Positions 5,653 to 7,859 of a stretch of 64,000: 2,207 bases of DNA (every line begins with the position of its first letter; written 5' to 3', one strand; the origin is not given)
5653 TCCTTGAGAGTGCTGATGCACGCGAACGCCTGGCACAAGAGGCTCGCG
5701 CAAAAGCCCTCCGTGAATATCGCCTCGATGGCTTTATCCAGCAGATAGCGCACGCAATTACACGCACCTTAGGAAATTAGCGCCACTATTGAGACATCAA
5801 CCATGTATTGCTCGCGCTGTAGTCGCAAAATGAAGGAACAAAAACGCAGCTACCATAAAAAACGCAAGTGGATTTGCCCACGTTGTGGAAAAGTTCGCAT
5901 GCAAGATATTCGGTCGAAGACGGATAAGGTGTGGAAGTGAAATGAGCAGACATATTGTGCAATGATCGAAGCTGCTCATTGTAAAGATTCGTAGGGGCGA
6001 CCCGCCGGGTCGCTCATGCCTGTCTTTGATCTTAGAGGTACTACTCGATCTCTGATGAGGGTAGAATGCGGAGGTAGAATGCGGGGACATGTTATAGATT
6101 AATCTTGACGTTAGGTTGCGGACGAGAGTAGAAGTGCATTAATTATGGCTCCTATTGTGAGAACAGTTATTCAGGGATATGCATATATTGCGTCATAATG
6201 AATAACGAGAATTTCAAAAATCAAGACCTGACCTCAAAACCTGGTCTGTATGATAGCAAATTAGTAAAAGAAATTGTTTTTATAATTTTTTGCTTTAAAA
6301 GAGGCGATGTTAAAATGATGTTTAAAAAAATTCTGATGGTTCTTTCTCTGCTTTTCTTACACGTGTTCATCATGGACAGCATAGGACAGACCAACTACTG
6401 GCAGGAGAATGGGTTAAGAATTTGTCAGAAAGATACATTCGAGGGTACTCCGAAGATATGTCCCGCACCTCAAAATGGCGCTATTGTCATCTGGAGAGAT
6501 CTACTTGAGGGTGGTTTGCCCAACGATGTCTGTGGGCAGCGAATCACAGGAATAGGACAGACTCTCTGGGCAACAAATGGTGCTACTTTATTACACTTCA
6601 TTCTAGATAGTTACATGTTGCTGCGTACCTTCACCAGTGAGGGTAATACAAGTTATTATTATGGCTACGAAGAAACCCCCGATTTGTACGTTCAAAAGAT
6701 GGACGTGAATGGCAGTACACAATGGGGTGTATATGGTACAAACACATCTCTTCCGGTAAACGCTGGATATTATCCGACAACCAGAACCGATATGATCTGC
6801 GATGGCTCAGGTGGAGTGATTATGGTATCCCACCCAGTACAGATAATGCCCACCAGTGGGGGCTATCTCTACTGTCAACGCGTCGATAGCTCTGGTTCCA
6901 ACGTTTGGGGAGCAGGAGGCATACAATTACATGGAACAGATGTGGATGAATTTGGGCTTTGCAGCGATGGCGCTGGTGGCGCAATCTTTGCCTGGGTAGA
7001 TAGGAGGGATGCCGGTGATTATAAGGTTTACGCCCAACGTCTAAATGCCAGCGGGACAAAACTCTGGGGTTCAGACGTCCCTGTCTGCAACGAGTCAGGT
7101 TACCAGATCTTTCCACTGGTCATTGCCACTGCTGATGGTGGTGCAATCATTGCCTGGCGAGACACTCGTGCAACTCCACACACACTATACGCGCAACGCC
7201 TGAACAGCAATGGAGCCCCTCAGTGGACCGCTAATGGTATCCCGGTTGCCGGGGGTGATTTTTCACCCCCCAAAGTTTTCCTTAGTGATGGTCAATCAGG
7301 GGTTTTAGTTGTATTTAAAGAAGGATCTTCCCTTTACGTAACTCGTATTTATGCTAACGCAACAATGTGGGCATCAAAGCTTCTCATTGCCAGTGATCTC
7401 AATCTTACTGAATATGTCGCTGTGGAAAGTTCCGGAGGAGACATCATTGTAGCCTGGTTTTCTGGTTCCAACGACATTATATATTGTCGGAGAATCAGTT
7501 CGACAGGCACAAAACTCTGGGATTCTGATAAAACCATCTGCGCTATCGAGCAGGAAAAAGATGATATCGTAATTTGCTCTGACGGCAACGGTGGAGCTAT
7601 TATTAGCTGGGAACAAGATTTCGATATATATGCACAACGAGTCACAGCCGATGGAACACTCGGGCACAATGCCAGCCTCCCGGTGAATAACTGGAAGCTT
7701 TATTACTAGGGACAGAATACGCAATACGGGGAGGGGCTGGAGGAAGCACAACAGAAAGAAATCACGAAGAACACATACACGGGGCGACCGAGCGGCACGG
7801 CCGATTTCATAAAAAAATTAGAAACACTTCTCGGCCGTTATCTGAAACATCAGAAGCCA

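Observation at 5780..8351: Rearrangement scar between the GT4 and TPR genes: paired ~70-bp direct repeats, an RM-enzyme tail remnant, a truncated paralog fragment, and CA-rich tandem/inverted repeats around a lower-GC secreted-protein gene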

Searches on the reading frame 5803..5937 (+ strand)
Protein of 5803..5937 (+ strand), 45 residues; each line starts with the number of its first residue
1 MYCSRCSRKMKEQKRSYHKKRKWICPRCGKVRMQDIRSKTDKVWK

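Call 12: search_protein_families(library=pfam, proteins=[window:5803-5937:+], max_evalue=1)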
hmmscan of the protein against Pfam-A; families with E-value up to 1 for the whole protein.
window:5803-5937:+ (45 aa): 24 families
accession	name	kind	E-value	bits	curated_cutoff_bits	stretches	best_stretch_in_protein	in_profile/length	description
PF18439.7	zf_UBZ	-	0.00035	20.6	25.6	2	3-18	5-20/32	Ubiquitin-Binding Zinc Finger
PF14149.11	YhfH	-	0.00036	20.7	27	1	2-19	15-32/37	YhfH-like protein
PF07282.18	Cas12f1-like_TNB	-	0.001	19.6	26.3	1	3-36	31-54/60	Cas12f1-like, TNB domain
PF13453.11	Zn_ribbon_TFIIB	-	0.0024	17.6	22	1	24-38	1-14/41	Transcription factor zinc-finger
PF09723.15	Zn_ribbon_8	-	0.0072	16.8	34.4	1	2-32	7-36/41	Zinc ribbon domain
PF01155.25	HypA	-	0.01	16.3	28.9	1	2-36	72-100/112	Hydrogenase/urease nickel incorporation, metallochaperone, hypA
PF10497.14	zf-4CXXC_R1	-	0.014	16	22.7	1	2-31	35-65/99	Zinc-finger domain of monoamine-oxidase A repressor R1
PF14690.11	Zn_ribbon_ISL3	-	0.025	15.4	25.5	1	22-40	2-20/47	zinc-finger of transposase IS204/IS1001/IS1096/IS1165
PF07754.17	HVO_2753_ZBP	-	0.03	14.6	33.2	1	3-33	1-27/46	Small zinc finger protein HVO_2753-like, Zn-binding pocket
PF13248.11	Zn_ribbon_3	-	0.033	14.1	27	1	24-35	4-16/26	zinc-ribbon domain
PF23550.1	zf_Tbcl_Rhp7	-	0.038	14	27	1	18-31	23-36/39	DNA repair protein rhp7 treble clef domain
PF08274.17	Zn_Ribbon_YjdM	-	0.043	14.3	30.8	1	17-29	14-26/30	PhnA Zinc-Ribbon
PF08271.17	Zn_Ribbon_TF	-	0.058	13.4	29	1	18-35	15-32/43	TFIIB zinc-binding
PF10601.15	zf-LITAF-like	-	0.073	13.7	23.8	0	21-42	4-25/70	LITAF-like zinc ribbon domain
PF14803.11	Zn_ribbon_Nudix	-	0.11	12.9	25.6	1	2-31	2-31/34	Nudix N-terminal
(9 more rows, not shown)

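Call 17: search_protein_families(library=ncbifam, proteins=[window:5803-5937:+], max_evalue=10)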
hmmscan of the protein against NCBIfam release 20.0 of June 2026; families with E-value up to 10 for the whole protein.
window:5803-5937:+ (45 aa): 17 families
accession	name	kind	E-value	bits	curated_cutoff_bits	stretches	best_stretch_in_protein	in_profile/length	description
NF038281.1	IS200_TnpB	exception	0.0015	17.7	425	1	2-37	317-350/360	IS200/IS605 family element RNA-guided endonuclease TnpB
TIGR02605.1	CxxC_CxxC_SSSS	subfamily_domain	0.0035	17.4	31.3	1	3-40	8-44/52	FmdB family zinc ribbon protein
NF011481.0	PRK14890.1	equivalog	0.0075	16.3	61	1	2-37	11-45/61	putative Zn-ribbon RNA-binding protein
NF038384.1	zinc_YnfU_fam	subfamily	0.017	14.7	36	1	3-30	19-46/52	YnfU family zinc-binding protein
NF041591.1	CxxC_VVA0879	subfamily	0.023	14.7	37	1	8-36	7-36/101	VVA0879 family protein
TIGR03831.1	YgiT_finger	domain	0.024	14.9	20.2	1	23-30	33-40/46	YgiT-type zinc finger protein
NF001669.0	PRK00432.1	equivalog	0.025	14.5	54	1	18-34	22-38/58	30S ribosomal protein S27ae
NF033497.1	rubre_like_arch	subfamily_domain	0.029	14.1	32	1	16-35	10-28/34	rubrerythrin-like domain-containing protein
TIGR04104.1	cxxc_20_cxxc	subfamily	0.034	14.5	45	1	2-39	2-42/93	TIGR04104 family putative zinc finger protein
TIGR00382.1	clpX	equivalog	0.061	12.3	370.75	1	2-40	10-48/414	ATP-dependent protease ATP-binding subunit ClpX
NF003745.1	PRK05342.1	equivalog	0.093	11.6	359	1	2-40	7-45/418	ATP-dependent Clp protease ATP-binding subunit ClpX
NF047912.1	ECs_2282_CxxC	subfamily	0.17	11.8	37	1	24-35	4-15/60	ECs_2282 family putative zinc-binding protein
TIGR00100.1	hypA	equivalog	0.22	11.6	88.1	1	2-37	72-101/116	hydrogenase maturation nickel metallochaperone HypA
NF001753.0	PRK00481.1-3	subfamily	0.27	10.2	243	1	1-31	123-158/252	NAD-dependent protein deacylase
NF034126.3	PRK09521.1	equivalog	0.29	10.9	90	1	2-38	146-176/180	exosome complex RNA-binding protein Csl4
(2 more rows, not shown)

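Call 18: search_protein_families(library=padloc, proteins=[window:5803-5937:+], max_evalue=10)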
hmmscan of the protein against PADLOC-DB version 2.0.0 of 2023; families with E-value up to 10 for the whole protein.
window:5803-5937:+ (45 aa): 0 families

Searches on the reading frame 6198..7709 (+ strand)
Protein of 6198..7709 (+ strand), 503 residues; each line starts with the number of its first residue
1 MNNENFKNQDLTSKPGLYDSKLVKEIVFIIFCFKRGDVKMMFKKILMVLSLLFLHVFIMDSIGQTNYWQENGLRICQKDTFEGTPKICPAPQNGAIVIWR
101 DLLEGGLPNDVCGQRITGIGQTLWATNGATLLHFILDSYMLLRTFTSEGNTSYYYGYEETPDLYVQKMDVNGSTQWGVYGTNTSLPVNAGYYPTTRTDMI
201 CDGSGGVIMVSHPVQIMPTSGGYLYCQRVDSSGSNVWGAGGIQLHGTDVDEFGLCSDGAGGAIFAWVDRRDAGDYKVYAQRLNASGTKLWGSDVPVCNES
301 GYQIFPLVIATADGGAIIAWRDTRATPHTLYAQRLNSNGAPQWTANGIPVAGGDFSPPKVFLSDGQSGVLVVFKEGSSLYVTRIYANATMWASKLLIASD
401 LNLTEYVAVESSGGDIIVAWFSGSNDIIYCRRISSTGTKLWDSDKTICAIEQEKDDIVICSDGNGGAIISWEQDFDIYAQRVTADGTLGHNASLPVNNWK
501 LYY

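Call 12: search_protein_families(library=pfam, proteins=[window:6198-7706:+], max_evalue=1)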
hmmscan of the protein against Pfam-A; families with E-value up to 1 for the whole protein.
window:6198-7706:+ (503 aa): 2 families
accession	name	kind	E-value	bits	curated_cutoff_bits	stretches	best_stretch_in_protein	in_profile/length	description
PF03640.20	Lipoprotein_15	-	0.12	12.4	24.4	0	119-138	7-26/47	Secreted repeat of unknown function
PF07372.17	DUF1491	-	0.15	12.9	25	0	312-346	29-63/104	Protein of unknown function (DUF1491)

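Call 17: search_protein_families(library=ncbifam, proteins=[window:6198-7706:+], max_evalue=10)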
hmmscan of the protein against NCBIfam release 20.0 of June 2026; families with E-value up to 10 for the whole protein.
window:6198-7706:+ (503 aa): 1 family
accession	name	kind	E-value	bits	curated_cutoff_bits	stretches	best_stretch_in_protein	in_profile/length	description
NF047494.1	Lepto_SBBP_lipo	equivalog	0.0028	16.4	400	1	150-264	149-260/466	SBBP repeat beta-propeller lipoprotein, LipL53 family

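Call 18: search_protein_families(library=padloc, proteins=[window:6198-7706:+], max_evalue=10)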
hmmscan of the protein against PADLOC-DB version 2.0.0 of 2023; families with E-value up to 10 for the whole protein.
window:6198-7706:+ (503 aa): 0 families

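Call 29: list_cluster_members(proteins=[P0001, P0002, window:6198-7709:+, window:4632-5780:+, window:10651-11838:-])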
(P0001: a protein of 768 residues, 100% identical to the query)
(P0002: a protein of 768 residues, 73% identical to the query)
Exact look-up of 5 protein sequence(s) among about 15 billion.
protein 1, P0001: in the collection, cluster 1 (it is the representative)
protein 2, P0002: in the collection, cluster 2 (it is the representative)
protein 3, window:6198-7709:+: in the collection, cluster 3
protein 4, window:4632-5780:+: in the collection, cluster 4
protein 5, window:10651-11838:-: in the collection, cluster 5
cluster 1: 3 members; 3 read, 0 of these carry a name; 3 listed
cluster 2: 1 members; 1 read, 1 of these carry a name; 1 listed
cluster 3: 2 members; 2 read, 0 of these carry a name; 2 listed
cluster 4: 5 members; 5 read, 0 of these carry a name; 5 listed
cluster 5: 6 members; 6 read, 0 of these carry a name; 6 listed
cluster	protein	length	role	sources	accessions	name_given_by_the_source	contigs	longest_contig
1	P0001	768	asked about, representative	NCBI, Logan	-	-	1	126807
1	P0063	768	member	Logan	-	-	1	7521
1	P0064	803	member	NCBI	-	-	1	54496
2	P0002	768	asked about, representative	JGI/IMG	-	tetratricopeptide (TPR) repeat protein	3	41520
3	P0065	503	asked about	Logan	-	-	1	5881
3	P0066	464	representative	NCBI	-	-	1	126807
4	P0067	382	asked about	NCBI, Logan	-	-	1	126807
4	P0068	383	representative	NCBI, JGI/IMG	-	-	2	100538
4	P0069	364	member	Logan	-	-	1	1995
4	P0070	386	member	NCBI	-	-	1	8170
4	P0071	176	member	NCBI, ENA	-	-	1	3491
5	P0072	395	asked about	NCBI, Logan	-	-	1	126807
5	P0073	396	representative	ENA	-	-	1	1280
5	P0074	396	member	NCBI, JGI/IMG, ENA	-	-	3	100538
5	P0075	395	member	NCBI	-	-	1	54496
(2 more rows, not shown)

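Call 77: search_protein_families(library=padloc, proteins=[L010:11678-14143:+], max_evalue=0.001)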
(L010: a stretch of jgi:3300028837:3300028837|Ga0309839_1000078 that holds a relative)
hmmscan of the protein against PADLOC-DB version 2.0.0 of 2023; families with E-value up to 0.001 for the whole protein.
L010:11678-14143:+ (822 aa): 0 families

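Call 79: search_solved_structures(query=window:6315-7706:+, max_evalue=1)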
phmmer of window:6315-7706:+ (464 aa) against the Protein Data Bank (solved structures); distinct sequences matched with E-value up to 1: 0.

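Call 88: predict_structure(protein=window:6315-7706:+)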
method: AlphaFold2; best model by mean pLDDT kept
length: 464 residues; sequences in the alignment: 1
mean_pLDDT: 53.4   pTM: 0.52
mean pLDDT of the five models: 53.4, 47.5, 44.3, 40.2, 39.8
residues with pLDDT >= 90: 1; 70-90: 119; 50-70: 169; < 50: 175
segments of 3 or more residues with pLDDT < 50: 20-160, 173-181, 199-201, 256-265, 454-464
pLDDT, mean of each block of 10 residues (from residue 1): 82 69 27 24 23 24 25 23 22 25 30 33 34 34 27 38 53 42 57 54 53 64 69 62 74 51 53 73 65 78 72 60 57 79 69 73 67 73 75 78 64 59 66 65 75 46 32
secondary structure, 60 per line:
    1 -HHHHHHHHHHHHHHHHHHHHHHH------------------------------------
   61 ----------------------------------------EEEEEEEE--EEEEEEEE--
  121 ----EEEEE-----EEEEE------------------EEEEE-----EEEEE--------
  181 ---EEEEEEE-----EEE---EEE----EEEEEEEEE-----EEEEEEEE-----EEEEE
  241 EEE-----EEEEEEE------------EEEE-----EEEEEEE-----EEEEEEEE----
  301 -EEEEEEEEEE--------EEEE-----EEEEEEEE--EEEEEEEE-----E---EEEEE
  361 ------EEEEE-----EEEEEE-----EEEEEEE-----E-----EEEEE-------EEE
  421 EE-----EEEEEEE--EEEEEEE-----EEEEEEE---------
elements in order: H2-24 E101-108 E111-118 E125-129 E135-139 E158-162 E168-172 E184-190 E196-198 E202-204 E209-217 E223-230 E236-243 E249-255 E268-271 E277-283 E289-296 E302-311 E320-323 E329-336 E339-346 E356-360 E367-371 E377-382 E388-394 E406-410 E418-422 E428-434 E437-443 E449-455

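Call 91: fold_search(model_id=the predicted structure, library=pdb)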
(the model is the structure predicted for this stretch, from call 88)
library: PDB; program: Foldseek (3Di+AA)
matches with E <= 10: 1222; with E <= 0.001: 407
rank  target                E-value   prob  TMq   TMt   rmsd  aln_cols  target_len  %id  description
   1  7roo                  2.7e-08  1.00  0.49  0.37   6.2       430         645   12  Crystal structure of Friedel-Crafts alkylating enzyme CylK from Cylindospermum licheniforme with bromide (released 2022-03-23)
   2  3iul                  3.0e-08  1.00  0.45  0.34   6.6       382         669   13  apPEP_WT1 opened state (released 2010-05-05)
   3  3iun                  4.6e-08  1.00  0.45  0.33   6.4       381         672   12  apPEP_D622N opened state (released 2010-05-05)
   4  3iur_A                4.8e-08  1.00  0.45  0.34   6.6       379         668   12  apPEP_D266Nx+H2H3 opened state (released 2010-05-05)
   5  8q83_A                5.0e-08  1.00  0.51  0.65   5.9       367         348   12  Photorhabdus laumondii lectin PLL5 in complex with alpha-methyl-fucoside (released 2025-03-05)
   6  3ium                  6.4e-08  1.00  0.45  0.34   6.3       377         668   12  apPEP_WTX opened state (released 2010-05-05)
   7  3iuq                  7.4e-08  1.00  0.45  0.33   6.6       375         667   11  apPEP_D622N+PP closed state (released 2010-05-05)
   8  3iuj                  1.0e-07  1.00  0.45  0.33   6.7       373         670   13  apPEP_WT2 opened state (released 2010-05-05)
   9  8q7u                  1.2e-07  1.00  0.49  0.62   6.3       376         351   12  Photorhabdus laumondii lectin PLL in complex with alpha-methyl-fucoside (released 2025-03-05)
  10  6rgr                  1.4e-07  1.00  0.47  0.60   6.5       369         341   12  Photorhabdus asymbiotica lectin PHL in complex with L-rhamnose (released 2020-07-01)
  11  6rg2_B                1.4e-07  1.00  0.47  0.61   6.3       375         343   14  Photorhabdus laumondii lectin PLL2 in complex with 3-O-methyl-D-glucose (released 2020-07-01)
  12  6rg2_A                1.8e-07  1.00  0.47  0.60   6.3       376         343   14  Photorhabdus laumondii lectin PLL2 in complex with 3-O-methyl-D-glucose (released 2020-07-01)
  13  5c9o                  2.0e-07  1.00  0.49  0.61   6.1       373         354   13  Crystal structure of recombinant PLL lectin from Photorhabdus luminescens at 1.5 A resolution (released 2016-10-19)
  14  6rgg_B                2.4e-07  1.00  0.46  0.61   5.0       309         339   14  Photorhabdus laumondii lectin PLL2 in complex with O-methylated PGL-1-derived disaccharide (released 2020-07-01)
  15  7fh6                  2.7e-07  1.00  0.47  0.35   7.9       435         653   11  Friedel-Crafts alkylation enzyme CylK (released 2022-02-16)
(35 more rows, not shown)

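Call 92: search_protein_representatives(protein=window:6315-7706:+)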
Query: 464 residues. Proteins with E-value up to 0.001 (for the whole library): 17010; up to 1e-10: 10137; up to 1e-30: 4248. The best 150 are listed.
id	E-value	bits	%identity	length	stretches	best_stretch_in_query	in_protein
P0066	0.0e+00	1084.5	100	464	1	1-464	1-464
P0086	5.5e-204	694.8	43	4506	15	192-311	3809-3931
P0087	2.2e-172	590.5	37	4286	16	159-313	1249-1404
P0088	1.2e-155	535.3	38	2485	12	185-312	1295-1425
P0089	2.8e-155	534.1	40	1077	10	184-312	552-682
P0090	4.3e-146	503.8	35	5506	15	198-312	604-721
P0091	1.1e-144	499.2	39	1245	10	212-344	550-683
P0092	1.4e-144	498.9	42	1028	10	181-318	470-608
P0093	6.4e-144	496.7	40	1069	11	213-335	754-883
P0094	1.6e-142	492.1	42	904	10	215-332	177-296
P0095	6.8e-142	490.0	41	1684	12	161-318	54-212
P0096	2.1e-139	481.8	43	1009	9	185-311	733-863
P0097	4.0e-138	477.6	41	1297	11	185-311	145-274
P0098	7.6e-138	476.6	44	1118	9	159-313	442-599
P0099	9.3e-138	476.3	43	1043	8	185-333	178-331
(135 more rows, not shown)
